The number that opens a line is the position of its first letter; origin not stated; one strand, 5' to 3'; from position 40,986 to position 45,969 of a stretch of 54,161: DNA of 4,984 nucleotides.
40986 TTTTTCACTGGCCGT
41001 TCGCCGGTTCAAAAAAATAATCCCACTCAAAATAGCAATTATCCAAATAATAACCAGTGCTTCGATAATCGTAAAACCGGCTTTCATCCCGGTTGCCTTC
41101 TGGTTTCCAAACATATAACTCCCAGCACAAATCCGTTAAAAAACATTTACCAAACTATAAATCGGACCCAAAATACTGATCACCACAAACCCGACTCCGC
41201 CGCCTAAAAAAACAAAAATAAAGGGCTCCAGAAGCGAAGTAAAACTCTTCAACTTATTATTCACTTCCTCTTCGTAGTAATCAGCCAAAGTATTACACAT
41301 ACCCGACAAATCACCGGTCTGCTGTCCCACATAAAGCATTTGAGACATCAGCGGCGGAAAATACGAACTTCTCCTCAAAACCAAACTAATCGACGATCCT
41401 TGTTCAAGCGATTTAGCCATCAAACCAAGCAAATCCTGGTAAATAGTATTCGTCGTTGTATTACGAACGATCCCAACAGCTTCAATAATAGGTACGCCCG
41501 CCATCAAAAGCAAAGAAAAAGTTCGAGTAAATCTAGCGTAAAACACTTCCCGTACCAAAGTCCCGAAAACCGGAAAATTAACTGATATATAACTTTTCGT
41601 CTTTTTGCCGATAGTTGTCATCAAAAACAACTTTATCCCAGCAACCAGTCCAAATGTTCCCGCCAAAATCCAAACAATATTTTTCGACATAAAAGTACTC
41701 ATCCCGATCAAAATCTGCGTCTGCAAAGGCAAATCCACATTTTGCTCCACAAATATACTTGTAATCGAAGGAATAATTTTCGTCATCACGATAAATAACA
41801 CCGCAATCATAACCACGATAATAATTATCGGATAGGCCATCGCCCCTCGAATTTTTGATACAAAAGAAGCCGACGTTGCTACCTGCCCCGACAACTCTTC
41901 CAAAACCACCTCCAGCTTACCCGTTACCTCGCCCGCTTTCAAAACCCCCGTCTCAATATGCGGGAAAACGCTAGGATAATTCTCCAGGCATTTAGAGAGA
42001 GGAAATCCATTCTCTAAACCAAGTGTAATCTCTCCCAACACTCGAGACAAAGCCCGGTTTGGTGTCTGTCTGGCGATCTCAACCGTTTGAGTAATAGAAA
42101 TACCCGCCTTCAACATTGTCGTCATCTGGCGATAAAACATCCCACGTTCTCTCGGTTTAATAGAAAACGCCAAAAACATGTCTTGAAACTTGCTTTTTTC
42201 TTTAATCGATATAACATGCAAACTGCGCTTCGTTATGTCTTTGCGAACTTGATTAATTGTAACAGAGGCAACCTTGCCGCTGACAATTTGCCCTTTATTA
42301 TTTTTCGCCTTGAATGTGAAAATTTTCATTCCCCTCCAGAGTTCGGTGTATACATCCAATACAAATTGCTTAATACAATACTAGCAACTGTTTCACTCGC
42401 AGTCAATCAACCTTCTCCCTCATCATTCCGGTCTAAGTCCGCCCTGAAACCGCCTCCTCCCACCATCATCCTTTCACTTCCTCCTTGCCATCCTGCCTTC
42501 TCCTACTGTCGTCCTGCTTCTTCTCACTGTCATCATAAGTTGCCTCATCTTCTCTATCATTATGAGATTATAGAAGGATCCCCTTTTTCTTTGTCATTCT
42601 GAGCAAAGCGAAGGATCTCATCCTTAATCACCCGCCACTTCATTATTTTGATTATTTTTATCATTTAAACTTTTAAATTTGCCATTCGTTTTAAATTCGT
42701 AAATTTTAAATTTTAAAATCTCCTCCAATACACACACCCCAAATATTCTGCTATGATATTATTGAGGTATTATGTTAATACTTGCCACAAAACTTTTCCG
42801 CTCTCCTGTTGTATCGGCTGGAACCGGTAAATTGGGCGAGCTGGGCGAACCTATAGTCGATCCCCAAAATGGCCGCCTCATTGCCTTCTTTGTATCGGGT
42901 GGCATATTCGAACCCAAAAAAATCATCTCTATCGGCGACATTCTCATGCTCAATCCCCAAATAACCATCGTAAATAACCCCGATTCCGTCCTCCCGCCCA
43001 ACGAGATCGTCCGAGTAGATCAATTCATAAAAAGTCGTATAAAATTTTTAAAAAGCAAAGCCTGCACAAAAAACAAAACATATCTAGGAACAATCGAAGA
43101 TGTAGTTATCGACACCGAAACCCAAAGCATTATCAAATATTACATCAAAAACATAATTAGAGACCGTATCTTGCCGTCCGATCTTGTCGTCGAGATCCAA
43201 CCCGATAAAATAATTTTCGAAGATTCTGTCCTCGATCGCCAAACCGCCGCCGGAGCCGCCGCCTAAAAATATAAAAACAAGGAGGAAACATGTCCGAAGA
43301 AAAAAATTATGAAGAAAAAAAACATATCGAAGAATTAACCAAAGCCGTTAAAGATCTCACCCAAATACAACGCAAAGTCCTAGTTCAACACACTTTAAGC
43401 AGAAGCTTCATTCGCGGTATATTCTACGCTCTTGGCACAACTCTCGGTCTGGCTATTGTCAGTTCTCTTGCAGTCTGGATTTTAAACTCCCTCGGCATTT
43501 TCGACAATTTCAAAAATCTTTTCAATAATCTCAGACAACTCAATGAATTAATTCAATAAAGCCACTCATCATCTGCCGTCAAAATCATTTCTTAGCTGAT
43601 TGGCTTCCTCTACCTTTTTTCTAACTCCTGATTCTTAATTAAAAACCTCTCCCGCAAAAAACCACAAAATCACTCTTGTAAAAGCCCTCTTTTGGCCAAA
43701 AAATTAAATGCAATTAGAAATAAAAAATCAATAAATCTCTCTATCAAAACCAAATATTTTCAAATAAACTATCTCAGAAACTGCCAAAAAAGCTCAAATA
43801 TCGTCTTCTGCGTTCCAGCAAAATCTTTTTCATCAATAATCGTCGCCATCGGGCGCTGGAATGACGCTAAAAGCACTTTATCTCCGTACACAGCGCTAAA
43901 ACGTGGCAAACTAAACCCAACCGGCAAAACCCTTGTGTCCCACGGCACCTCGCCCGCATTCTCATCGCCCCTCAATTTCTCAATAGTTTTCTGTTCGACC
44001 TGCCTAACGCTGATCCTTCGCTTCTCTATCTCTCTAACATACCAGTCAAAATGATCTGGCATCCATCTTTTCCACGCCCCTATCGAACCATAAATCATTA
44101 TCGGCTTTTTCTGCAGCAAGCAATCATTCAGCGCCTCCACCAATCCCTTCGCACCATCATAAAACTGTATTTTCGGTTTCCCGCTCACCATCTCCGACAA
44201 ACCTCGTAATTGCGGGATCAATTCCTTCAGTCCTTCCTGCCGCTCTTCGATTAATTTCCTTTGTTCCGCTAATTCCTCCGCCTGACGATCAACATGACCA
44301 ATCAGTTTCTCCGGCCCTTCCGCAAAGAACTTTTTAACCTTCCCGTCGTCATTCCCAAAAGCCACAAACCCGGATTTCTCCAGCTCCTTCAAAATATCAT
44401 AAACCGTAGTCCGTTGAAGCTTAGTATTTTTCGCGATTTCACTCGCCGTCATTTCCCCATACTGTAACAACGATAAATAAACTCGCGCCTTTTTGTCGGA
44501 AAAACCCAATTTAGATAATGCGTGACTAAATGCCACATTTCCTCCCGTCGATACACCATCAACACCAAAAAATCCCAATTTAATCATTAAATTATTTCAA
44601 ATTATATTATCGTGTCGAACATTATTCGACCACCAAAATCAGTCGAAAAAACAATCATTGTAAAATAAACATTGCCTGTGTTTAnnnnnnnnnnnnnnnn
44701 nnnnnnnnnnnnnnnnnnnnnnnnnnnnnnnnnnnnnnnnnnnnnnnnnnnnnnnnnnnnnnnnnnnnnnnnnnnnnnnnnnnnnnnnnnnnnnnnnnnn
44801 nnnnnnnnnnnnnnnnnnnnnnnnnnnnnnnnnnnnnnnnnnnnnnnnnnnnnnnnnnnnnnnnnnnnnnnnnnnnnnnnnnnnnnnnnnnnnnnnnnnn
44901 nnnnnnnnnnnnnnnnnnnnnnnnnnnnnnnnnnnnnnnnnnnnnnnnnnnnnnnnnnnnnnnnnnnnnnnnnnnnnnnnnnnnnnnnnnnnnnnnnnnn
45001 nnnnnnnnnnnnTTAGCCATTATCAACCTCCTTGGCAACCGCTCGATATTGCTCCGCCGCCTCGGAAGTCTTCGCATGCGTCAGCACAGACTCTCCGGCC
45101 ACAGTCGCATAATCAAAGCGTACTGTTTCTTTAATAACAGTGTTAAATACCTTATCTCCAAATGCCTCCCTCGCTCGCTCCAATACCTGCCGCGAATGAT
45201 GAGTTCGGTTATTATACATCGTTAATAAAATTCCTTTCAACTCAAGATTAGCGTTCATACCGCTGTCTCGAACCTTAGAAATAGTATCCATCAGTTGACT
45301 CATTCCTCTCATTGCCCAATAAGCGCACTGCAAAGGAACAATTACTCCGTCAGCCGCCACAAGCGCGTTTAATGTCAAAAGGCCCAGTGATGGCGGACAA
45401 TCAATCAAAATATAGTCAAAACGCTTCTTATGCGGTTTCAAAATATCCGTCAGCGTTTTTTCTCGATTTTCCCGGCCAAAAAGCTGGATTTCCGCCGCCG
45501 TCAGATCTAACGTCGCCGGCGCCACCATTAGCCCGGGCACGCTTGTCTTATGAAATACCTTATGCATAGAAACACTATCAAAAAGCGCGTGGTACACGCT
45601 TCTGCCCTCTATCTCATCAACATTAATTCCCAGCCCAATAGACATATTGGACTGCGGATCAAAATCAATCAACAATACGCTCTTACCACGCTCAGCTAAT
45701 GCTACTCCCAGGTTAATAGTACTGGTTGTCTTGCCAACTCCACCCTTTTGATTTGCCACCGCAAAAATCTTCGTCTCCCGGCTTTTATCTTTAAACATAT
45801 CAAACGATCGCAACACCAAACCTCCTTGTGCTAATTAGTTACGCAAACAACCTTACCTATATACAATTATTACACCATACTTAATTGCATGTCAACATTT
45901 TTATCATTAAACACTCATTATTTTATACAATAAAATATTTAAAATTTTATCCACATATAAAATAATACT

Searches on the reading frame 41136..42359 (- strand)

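Call 71: search_protein_families(library=pfam, proteins=[window:41136-42359:-], max_evalue=0.001)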
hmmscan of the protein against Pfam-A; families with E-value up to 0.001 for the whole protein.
window:41136-42359:- (407 aa): 1 family
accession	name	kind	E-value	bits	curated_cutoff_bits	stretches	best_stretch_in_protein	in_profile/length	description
PF00482.28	T2SSF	-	6.4e-56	188.1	25.2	2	277-398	1-124/125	Type II secretion system (T2SS), protein F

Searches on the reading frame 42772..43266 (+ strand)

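Call 71: search_protein_families(library=pfam, proteins=[window:42772-43266:+], max_evalue=0.001)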
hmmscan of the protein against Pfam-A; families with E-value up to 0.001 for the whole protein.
window:42772-43266:+ (164 aa): 1 family
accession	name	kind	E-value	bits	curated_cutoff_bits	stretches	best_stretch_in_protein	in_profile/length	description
PF05239.21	PRC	-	1.4e-09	38.3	21.2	1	99-150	16-72/78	PRC-barrel domain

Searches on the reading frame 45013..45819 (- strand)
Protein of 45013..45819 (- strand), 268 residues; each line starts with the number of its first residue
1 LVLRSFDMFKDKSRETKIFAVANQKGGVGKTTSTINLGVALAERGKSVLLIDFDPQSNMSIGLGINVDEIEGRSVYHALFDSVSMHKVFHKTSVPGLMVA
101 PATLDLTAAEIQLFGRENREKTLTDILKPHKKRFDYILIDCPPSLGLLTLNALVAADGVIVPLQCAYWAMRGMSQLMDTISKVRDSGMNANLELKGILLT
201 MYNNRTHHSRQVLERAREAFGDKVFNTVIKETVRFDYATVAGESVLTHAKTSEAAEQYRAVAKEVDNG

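Call 71: search_protein_families(library=pfam, proteins=[window:45013-45819:-], max_evalue=0.001)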
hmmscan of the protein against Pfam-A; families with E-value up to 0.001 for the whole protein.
window:45013-45819:- (268 aa): 7 families
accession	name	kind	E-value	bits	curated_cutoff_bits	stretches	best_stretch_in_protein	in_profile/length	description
PF13614.12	AAA_31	-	2.8e-60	203.7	27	1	16-193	1-176/177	AAA domain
PF01656.29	CbiA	-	8.1e-27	94.1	25.4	1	20-238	2-118/125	CobQ/CobB/MinD/ParA nucleotide binding domain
PF09140.17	MipZ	-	3.3e-12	46.7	20.7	2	19-56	3-40/262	ATPase MipZ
PF00142.24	Fer4_NifH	-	8.2e-12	45.6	25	1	24-59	7-42/271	4Fe-4S iron sulfur cluster binding proteins, NifH/frxC family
PF06564.18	CBP_BcsQ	-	2.8e-11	43.8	21.3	1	18-160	3-142/234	Cellulose biosynthesis protein BcsQ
PF10609.15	ParA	-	2.9e-11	43.7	27.1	1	17-265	4-245/246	NUBPL iron-transfer P-loop NTPase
PF02374.21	ArsA_ATPase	-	1.7e-08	34.5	24.3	1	24-60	8-44/305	Anion-transporting ATPase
